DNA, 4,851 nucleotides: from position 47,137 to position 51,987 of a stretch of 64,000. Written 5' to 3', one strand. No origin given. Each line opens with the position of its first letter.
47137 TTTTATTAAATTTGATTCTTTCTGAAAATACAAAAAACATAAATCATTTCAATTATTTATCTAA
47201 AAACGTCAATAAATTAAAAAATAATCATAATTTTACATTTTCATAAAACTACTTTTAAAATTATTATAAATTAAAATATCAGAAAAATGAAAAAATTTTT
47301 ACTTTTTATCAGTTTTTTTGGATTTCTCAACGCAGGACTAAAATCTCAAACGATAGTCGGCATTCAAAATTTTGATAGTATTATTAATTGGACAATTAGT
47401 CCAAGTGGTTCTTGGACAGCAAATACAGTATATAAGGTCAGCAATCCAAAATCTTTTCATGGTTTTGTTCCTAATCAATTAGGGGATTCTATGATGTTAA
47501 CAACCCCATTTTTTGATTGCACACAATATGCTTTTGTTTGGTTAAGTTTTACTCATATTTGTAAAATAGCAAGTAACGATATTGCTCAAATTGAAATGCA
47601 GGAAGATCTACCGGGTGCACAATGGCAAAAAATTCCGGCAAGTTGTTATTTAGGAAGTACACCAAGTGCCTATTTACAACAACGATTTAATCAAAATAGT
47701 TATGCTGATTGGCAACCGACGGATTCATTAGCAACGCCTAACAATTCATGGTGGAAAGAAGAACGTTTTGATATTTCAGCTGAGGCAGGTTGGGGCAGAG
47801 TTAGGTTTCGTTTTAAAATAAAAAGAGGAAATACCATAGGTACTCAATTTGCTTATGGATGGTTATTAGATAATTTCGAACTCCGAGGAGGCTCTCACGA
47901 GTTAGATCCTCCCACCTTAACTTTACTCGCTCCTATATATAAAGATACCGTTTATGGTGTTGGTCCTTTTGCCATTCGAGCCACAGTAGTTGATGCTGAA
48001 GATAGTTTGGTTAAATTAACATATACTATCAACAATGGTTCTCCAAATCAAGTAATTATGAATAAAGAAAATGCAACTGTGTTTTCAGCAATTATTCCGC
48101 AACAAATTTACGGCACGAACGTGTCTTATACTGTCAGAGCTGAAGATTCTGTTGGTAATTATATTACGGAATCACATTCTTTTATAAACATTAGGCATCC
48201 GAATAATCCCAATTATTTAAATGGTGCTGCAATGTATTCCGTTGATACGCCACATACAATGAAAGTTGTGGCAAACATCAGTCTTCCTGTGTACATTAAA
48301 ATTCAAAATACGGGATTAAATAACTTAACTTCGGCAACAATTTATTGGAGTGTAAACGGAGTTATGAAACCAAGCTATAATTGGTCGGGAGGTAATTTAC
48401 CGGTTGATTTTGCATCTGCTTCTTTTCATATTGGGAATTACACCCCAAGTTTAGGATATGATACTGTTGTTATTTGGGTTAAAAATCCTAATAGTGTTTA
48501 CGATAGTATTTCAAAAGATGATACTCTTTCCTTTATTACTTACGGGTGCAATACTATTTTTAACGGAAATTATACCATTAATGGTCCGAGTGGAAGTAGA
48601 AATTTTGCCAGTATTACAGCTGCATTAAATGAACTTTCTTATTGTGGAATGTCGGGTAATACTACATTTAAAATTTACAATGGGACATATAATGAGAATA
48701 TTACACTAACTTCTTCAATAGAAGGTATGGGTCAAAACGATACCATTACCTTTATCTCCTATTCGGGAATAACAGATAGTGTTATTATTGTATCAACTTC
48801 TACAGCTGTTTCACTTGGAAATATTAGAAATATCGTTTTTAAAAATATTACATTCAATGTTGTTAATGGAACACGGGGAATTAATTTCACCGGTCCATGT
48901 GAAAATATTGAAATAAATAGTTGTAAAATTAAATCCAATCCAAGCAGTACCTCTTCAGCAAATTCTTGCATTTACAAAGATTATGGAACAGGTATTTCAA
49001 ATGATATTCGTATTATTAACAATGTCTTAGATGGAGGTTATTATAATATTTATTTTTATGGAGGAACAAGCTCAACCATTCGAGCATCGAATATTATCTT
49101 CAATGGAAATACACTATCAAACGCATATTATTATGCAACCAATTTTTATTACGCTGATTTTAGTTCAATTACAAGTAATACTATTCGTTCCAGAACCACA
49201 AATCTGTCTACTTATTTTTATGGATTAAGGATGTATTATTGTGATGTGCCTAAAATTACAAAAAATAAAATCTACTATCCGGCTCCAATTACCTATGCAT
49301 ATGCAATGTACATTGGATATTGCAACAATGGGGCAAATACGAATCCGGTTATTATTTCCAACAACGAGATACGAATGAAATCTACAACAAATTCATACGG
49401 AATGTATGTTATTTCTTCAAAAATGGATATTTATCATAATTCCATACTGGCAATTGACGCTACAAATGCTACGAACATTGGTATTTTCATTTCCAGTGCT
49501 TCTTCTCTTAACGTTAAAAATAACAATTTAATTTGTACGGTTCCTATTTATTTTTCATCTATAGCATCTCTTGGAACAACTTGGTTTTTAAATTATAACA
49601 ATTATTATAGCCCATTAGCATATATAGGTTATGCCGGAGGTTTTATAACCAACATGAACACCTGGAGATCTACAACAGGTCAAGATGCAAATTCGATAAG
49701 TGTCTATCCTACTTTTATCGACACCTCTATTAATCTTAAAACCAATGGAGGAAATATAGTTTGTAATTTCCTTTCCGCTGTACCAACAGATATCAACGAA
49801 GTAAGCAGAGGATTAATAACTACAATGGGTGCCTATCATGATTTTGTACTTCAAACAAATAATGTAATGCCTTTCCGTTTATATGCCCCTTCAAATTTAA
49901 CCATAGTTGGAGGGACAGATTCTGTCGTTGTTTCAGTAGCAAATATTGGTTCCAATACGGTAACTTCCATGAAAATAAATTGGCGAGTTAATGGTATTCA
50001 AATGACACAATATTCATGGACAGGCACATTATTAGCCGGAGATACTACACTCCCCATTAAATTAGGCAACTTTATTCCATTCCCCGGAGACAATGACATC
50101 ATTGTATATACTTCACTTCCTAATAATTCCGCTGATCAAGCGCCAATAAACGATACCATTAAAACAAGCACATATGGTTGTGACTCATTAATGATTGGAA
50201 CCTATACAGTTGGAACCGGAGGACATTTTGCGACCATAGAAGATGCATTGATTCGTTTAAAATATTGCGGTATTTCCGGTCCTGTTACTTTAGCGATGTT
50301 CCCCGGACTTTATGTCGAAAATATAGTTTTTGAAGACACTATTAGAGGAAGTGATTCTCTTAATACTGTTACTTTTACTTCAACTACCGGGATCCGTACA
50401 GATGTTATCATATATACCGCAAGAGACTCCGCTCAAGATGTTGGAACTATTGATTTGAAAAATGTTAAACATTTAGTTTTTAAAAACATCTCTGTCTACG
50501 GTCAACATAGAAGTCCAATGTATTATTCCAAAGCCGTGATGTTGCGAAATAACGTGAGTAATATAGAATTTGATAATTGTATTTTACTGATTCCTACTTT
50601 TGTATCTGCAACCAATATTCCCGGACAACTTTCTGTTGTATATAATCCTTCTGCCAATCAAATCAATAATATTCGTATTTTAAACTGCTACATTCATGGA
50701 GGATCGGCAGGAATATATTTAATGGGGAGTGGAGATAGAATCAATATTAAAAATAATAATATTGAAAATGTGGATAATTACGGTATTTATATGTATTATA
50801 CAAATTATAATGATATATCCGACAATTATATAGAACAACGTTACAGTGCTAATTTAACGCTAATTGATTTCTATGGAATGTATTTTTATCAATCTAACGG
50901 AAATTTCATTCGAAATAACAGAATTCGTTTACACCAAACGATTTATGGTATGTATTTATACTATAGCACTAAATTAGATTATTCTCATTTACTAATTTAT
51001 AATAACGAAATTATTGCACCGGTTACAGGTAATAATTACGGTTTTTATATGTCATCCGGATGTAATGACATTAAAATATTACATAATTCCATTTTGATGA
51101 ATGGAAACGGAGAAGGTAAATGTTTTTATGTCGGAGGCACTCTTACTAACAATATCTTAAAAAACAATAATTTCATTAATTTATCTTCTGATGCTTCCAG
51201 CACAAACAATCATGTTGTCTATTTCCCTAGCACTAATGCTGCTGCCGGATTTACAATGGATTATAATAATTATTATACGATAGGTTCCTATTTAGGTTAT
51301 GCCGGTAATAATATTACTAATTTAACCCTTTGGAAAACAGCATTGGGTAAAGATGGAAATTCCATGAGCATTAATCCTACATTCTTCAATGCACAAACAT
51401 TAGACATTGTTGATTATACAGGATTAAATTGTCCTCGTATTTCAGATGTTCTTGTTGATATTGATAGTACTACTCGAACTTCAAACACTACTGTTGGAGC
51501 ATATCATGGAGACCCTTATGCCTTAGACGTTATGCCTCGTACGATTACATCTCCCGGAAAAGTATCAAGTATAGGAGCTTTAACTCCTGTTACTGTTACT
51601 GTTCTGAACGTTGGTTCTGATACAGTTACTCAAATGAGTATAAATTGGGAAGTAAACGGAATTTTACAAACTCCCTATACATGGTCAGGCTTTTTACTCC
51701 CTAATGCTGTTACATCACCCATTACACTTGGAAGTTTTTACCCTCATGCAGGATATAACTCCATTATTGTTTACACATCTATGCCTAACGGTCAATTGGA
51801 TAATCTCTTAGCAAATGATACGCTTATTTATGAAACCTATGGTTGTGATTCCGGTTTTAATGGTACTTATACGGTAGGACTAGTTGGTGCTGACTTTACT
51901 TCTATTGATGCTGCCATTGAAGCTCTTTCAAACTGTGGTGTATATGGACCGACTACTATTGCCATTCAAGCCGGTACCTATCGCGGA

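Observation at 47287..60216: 4309-aa T9SS-targeted giant surface protein built from six beta-helix + Ig modules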

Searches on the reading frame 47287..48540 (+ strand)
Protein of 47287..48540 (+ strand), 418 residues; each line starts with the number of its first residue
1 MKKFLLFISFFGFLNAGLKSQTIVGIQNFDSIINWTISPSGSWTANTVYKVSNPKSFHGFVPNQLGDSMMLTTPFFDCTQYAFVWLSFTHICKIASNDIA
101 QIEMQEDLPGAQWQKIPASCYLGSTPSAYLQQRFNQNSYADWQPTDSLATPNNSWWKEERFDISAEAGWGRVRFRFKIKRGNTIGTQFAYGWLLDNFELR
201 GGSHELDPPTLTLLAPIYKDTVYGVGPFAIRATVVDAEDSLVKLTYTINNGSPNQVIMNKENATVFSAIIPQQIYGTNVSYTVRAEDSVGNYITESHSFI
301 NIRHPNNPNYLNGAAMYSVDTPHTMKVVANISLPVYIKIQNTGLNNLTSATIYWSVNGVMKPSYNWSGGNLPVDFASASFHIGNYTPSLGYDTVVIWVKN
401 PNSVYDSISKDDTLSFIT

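Call 11: search_protein_families(library=pfam, proteins=[window:47287-48540:+], max_evalue=1)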
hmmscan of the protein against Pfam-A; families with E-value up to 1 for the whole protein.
window:47287-48540:+ (418 aa): 2 families
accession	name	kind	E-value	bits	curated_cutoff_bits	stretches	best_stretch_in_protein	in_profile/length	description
PF17957.7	Big_7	-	0.003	18.6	24.1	1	209-284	1-69/70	Bacterial Ig domain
PF22184.2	CBM_56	-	0.022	15.4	27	1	238-283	20-64/75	Carbohydrate binding module family 56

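Call 29: search_solved_structures(query=window:47287-48540:+, max_evalue=10)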
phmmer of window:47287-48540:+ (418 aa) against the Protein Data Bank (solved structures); distinct sequences matched with E-value up to 10: 7.
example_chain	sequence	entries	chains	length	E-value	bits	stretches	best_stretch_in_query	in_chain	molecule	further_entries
5w1d_A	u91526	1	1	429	0.024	16.7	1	216-329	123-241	Protocadherin-15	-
6bxu_A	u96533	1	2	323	0.05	15.6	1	216-329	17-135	Protocadherin-15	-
11iy_C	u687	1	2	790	0.1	14.6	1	216-329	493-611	Protocadherin-15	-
5t4m_A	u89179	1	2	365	0.41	12.6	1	216-290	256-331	Protocadherin-15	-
5t4n_A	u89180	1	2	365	0.41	12.6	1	216-290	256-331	Protocadherin-15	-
6e8f_A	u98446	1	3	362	0.81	11.6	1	216-288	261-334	Protocadherin-15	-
2w5e_A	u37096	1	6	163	1.1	11.2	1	265-317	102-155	PUTATIVE SERINE PROTEASE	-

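Call 41: search_protein_families(library=ncbifam, proteins=[window:47287-48540:+], max_evalue=0.01)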
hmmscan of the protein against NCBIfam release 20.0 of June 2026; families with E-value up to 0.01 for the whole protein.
window:47287-48540:+ (418 aa): 0 families

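Call 64: find_homologous_proteins(query=window:47350-48540:+, max_evalue=0.001)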
Query window:47350-48540:+ (397 aa): 9 proteins with E <= 0.001 among 1313 candidates.
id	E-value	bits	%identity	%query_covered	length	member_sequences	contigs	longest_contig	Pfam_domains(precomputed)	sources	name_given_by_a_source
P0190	6.9e-146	504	72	74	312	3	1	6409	-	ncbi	ncbi:MAG: hypothetical protein WCQ79_05520, partial [Bacteroidales bacterium]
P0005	6.5e-97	343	99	41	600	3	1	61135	-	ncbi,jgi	jgi:hypothetical protein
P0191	6.8e-77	277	43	70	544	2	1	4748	-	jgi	jgi:hypothetical protein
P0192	2.9e-73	265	44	70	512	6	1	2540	-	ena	-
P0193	1.2e-71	260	43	70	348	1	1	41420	-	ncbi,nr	ncbi:MAG: hypothetical protein PHI52_00460, partial [Bacteroidales bacterium]|nr:hypothetical protei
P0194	1.7e-66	243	40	72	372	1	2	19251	-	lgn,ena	-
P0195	7.8e-66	241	42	70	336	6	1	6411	-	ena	-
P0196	9.0e-57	211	45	56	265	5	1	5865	-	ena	-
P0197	3.5e-19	87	40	26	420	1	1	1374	-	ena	-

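Call 73: predict_structure(alignment_id=A4)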
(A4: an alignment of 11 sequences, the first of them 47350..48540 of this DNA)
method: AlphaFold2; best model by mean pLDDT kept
length: 397 residues; sequences in the alignment: 11
mean_pLDDT: 65.5   pTM: 0.45
mean pLDDT of the five models: 65.5, 64.9, 63.2, 62.9, 59.8
residues with pLDDT >= 90: 19; 70-90: 152; 50-70: 158; < 50: 68
segments of 3 or more residues with pLDDT < 50: 23-36, 163-168, 282-308, 380-391, 395-397
pLDDT, mean of each block of 10 residues (from residue 1): 69 58 43 43 69 86 79 69 89 84 63 53 53 67 80 81 50 76 66 64 66 81 84 87 81 70 75 78 41 27 37 69 67 63 72 67 64 56 38 46
secondary structure, 60 per line:
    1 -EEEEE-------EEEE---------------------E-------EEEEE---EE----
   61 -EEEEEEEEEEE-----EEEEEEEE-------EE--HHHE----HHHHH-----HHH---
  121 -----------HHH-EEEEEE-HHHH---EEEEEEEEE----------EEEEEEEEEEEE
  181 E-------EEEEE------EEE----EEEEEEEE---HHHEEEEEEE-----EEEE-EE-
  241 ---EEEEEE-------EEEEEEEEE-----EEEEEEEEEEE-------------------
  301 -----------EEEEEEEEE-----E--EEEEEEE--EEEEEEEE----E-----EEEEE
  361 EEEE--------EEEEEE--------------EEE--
elements in order: E2-6 E14-17 E47-51 E62-72 E78-85 H105-109 E136-141 H143-146 E150-158 E169-181 E189-193 E200-202 E207-214 E221-227 E233-236 E244-249 E257-265 E271-281 E312-320 E329-335 E338-345 E356-364 E373-378 E393-395

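Call 75: fold_search(model_id=the predicted structure, library=pdb)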
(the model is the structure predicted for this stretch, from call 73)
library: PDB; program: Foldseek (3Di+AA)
matches with E <= 10: 1895; with E <= 0.001: 26
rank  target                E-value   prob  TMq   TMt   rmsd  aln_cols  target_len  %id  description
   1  6i0x_B                1.5e-05  1.00  0.22  0.21   5.6       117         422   21  Porphyromonas gingivalis peptidylarginine deminase (PPAD) mutant G231N/E232T/N235D in complex with Cl-amidine. (released 2019-01-23)
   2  2v5y                  2.4e-05  0.94  0.17  0.13  26.1       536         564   10  Crystal structure of the receptor protein tyrosine phosphatase mu ectodomain (released 2007-09-11)
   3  4ytb                  2.5e-05  1.00  0.22  0.21   5.7       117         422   21  Crystal structure of Porphyromonas gingivalis peptidylarginine deiminase (PPAD) in complex with dipeptide Asp-Gln. (released 2015-07-01)
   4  5ak8                  2.8e-05  1.00  0.22  0.21   5.7       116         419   22  Structure of C351A mutant of Porphyromonas gingivalis peptidylarginine deiminase (released 2015-07-22)
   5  6i0x_A                3.1e-05  1.00  0.22  0.21   5.7       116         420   22  Porphyromonas gingivalis peptidylarginine deminase (PPAD) mutant G231N/E232T/N235D in complex with Cl-amidine. (released 2019-01-23)
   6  5ak7                  3.5e-05  1.00  0.22  0.21   5.7       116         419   22  Structure of wt Porphyromonas gingivalis peptidylarginine deiminase (released 2015-07-22)
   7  4ytg                  4.6e-05  1.00  0.20  0.19   6.1       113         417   19  Crystal structure of Porphyromonas gingivalis peptidylarginine deiminase (PPAD) mutant C351A in complex with dipeptide M (released 2015-07-01)
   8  4yu5_A                5.6e-05  1.00  0.22  0.13  19.4       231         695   11  Crystal structure of selenomethionine variant of Bacillus anthracis immune inhibitor A2 peptidase zymogen (released 2015-10-28)
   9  5z06_B                5.6e-05  1.00  0.20  0.14  10.8       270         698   14  Crystal structure of beta-1,2-glucanase from Parabacteroides distasonis (released 2018-05-30)
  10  4yu5_B                7.3e-05  1.00  0.23  0.13  19.1       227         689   11  Crystal structure of selenomethionine variant of Bacillus anthracis immune inhibitor A2 peptidase zymogen (released 2015-10-28)
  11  4yt9                  9.1e-05  1.00  0.21  0.20   6.1       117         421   20  Crystal structure of Porphyromonas gingivalis peptidylarginine deiminase (PPAD) substrate-unbound. (released 2015-07-15)
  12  7js4                  1.1e-04  0.95  0.19  0.09  23.3       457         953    8  The structure of the M60 catalytic domain with the CBM51-1 and CBM51-2 domains from Clostridium perfringens ZmpB (released 2021-02-03)
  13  4gwm_A                1.3e-04  1.00  0.28  0.21  13.3       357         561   11  Crystal structure of human promeprin beta (released 2012-09-19)
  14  5icu                  1.7e-04  1.00  0.21  0.70   3.3       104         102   14  The crystal structure of CopC from Methylosinus trichosporium OB3b (released 2016-04-06)
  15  4p99_A                1.9e-04  0.97  0.19  0.19  20.6       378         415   10  Ca2+-stabilized adhesin helps an Antarctic bacterium reach out and bind ice (released 2014-06-18)
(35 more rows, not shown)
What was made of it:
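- On MAM (PF00629) / choice-of-anchor J (NF038128): Fold hits to RPTPmu and meprin come from a model with pLDDT 65 (calls 73, 75).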

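Call 82: search_solved_structures(query=A4, max_evalue=1)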
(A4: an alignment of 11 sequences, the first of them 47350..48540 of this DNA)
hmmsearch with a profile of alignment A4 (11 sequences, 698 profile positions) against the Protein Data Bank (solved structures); distinct sequences matched with E-value up to 1: 1.
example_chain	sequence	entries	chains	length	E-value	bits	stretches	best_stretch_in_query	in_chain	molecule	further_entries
2m7a_A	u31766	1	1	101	0.09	14.4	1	593-641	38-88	Uncharacterized protein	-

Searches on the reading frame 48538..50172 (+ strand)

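Call 11: search_protein_families(library=pfam, proteins=[window:48538-50172:+], max_evalue=1)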
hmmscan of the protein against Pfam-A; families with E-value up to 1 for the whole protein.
window:48538-50172:+ (545 aa): 1 family
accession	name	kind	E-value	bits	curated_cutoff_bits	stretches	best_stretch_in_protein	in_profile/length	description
PF15099.11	PIRT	-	0.018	15.3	30.6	1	282-334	29-82/128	Phosphoinositide-interacting protein family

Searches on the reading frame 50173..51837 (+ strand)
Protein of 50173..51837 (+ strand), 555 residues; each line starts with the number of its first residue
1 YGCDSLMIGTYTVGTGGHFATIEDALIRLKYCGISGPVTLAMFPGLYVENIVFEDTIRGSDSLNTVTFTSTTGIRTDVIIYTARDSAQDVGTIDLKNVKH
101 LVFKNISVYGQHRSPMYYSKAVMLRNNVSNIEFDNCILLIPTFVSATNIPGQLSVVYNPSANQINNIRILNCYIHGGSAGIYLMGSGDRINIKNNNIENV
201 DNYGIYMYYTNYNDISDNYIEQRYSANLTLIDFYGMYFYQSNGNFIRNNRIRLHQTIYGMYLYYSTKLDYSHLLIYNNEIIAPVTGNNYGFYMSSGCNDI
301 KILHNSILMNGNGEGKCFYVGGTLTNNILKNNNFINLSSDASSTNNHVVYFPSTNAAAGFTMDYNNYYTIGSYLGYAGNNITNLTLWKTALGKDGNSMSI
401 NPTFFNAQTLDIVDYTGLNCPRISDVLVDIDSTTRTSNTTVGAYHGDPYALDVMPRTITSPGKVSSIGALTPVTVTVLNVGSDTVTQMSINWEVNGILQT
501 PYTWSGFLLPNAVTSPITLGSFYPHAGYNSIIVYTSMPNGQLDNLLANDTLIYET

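Call 11: search_protein_families(library=pfam, proteins=[window:50173-51837:+], max_evalue=1)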
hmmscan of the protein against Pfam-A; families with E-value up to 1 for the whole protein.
window:50173-51837:+ (555 aa): 2 families
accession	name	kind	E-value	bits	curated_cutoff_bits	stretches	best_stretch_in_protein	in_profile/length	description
PF13229.12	Beta_helix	-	7.1e-12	45.7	25.9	2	96-279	6-157/158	Right handed beta helix region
PF05048.19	NosD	-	9.3e-11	42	23.6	2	152-223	60-127/212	Periplasmic copper-binding protein (NosD)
